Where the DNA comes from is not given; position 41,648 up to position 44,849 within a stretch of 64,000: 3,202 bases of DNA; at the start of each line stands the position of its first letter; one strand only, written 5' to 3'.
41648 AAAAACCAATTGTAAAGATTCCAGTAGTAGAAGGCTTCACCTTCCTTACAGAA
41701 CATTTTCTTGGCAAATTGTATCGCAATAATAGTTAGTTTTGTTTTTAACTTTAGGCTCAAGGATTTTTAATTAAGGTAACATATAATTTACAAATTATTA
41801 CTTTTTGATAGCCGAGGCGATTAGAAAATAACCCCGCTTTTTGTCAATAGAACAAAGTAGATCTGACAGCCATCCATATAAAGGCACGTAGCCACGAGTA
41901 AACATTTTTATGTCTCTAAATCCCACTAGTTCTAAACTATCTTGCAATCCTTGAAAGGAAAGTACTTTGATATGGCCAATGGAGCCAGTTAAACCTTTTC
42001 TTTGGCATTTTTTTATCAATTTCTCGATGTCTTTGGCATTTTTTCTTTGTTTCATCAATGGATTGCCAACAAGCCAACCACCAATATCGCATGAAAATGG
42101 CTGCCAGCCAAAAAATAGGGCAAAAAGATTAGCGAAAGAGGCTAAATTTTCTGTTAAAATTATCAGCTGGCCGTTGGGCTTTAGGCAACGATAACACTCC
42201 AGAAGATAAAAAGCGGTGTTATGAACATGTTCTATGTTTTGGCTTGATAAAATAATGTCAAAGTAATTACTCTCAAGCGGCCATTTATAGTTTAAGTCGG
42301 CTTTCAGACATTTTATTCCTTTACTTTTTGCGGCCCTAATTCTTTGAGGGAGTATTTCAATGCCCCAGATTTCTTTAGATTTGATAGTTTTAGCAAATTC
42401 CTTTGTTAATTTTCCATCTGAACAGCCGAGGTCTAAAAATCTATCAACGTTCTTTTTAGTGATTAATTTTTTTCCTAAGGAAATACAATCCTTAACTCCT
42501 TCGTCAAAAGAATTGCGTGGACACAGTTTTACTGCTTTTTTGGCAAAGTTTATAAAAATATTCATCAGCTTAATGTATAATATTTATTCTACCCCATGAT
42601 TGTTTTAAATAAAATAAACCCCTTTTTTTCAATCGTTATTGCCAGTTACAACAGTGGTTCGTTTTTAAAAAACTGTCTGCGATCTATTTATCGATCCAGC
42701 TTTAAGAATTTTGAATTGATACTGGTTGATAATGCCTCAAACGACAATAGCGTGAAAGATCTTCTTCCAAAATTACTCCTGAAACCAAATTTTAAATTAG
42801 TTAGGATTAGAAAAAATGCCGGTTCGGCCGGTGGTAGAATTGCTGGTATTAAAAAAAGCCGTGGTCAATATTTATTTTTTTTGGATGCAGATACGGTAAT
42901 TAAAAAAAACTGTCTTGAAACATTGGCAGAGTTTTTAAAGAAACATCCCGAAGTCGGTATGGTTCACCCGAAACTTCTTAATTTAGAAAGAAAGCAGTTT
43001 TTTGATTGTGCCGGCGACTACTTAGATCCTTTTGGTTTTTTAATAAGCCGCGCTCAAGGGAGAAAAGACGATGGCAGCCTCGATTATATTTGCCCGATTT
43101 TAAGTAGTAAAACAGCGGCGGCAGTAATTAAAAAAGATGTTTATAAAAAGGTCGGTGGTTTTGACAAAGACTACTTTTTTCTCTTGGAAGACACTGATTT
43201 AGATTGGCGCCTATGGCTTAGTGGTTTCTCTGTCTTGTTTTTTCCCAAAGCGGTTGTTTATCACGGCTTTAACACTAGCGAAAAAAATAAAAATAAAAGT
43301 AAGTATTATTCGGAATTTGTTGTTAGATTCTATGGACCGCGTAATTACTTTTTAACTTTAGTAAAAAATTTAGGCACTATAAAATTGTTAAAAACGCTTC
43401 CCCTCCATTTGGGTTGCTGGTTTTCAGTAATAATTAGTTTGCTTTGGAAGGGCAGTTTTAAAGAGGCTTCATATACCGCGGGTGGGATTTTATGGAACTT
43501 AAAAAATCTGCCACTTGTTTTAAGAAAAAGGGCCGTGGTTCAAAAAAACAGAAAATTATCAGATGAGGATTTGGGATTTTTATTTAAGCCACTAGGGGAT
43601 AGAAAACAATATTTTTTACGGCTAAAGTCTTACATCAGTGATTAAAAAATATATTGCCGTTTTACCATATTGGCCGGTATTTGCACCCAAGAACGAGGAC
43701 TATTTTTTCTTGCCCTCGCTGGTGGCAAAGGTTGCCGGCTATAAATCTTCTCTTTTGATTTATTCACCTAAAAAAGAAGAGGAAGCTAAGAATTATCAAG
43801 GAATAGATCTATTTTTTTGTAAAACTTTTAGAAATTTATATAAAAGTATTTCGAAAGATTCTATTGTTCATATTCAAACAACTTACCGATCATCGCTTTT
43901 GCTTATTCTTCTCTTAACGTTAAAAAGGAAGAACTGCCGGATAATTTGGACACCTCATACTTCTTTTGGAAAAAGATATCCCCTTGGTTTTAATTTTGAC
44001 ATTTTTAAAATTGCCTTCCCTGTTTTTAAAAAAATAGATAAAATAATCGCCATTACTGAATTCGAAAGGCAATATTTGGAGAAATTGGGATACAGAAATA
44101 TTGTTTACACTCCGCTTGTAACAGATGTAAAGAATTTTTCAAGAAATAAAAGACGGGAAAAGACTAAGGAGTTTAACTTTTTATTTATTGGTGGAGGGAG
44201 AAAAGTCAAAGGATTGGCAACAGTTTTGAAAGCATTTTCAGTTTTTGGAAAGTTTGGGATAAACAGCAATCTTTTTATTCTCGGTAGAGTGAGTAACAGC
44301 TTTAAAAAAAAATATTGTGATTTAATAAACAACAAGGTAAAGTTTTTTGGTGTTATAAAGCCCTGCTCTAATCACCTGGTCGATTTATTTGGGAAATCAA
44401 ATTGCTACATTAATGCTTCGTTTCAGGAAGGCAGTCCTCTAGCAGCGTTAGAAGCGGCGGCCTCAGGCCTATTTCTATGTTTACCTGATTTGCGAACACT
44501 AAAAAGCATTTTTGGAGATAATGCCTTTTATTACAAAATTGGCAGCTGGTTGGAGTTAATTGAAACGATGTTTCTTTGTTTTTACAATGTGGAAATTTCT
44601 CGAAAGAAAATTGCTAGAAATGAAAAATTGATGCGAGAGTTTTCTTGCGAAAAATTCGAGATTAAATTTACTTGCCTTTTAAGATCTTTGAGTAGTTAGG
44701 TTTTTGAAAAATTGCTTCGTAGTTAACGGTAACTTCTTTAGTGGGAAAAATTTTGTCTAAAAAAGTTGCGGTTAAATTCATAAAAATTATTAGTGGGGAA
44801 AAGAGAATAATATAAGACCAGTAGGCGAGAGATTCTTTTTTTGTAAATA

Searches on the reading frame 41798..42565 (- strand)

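Call 16: search_protein_families(library=pfam, proteins=[window:41798-42565:-], max_evalue=0.001)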
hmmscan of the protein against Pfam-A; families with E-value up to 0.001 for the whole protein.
window:41798-42565:- (255 aa): 8 families
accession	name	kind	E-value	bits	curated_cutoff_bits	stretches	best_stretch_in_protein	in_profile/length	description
PF08241.18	Methyltransf_11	-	3.3e-17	63.3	21.2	1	44-136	1-95/95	Methyltransferase domain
PF13649.12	Methyltransf_25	-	1.9e-14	54.5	27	1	44-132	2-97/97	Methyltransferase domain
PF13489.12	Methyltransf_23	-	3.5e-12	46.8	27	1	32-217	14-160/164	Methyltransferase domain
PF13847.12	Methyltransf_31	-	4.5e-12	46.3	27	1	41-140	5-113/145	Methyltransferase domain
PF08242.18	Methyltransf_12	-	1.2e-11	45.6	30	1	44-134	1-98/98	Methyltransferase domain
PF07021.18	MetW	-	3.1e-06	27.4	21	1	39-127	13-101/193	Methionine biosynthesis protein MetW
PF01209.24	Ubie_methyltran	-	2.4e-05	24.3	20.1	1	33-140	41-155/233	ubiE/COQ5 methyltransferase family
PF03141.22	Methyltransf_29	-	0.00016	20.9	23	1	20-139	94-220/506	Putative S-adenosyl-L-methionine-dependent methyltransferase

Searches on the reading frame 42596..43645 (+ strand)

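Call 16: search_protein_families(library=pfam, proteins=[window:42596-43645:+], max_evalue=0.001)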
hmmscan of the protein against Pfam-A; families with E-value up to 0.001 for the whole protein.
window:42596-43645:+ (349 aa): 4 families
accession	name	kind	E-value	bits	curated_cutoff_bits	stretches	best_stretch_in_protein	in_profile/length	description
PF00535.33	Glycos_transf_2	-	8.5e-27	94.6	23.3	1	12-120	1-109/168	Glycosyl transferase family 2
PF13641.12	Glyco_tranf_2_3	-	3.3e-17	63.7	27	1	11-228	3-216/230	Glycosyltransferase like family 2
PF13632.12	Glyco_trans_2_3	-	1.1e-11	45.4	27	1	94-239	3-142/198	Glycosyl transferase family group 2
PF10111.15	Glyco_tranf_2_2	-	6.1e-09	36.2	27.3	1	13-230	2-223/276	Glycosyltransferase like family 2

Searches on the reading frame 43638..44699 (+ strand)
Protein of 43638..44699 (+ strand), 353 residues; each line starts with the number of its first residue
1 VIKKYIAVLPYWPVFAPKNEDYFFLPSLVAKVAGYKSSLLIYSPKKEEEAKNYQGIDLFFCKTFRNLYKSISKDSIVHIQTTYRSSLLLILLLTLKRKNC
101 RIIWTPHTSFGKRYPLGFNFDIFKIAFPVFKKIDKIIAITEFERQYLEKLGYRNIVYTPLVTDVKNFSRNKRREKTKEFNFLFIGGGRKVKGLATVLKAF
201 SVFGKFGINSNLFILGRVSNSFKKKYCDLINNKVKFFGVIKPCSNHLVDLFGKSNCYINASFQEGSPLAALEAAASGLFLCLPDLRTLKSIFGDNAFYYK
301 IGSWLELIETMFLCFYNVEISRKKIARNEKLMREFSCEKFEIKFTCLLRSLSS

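Call 16: search_protein_families(library=pfam, proteins=[window:43638-44699:+], max_evalue=0.001)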
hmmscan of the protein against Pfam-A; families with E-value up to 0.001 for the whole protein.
window:43638-44699:+ (353 aa): 3 families
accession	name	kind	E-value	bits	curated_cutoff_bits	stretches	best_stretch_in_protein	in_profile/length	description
PF00534.26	Glycos_transf_1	-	3.4e-11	43.4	26.4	1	165-305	2-146/172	Glycosyl transferases group 1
PF13439.12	Glyco_transf_4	-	3.8e-08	34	28.5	1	57-154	57-156/170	Glycosyltransferase Family 4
PF13692.12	Glyco_trans_1_4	-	7.6e-08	33.2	27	1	180-289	3-112/142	Glycosyl transferases group 1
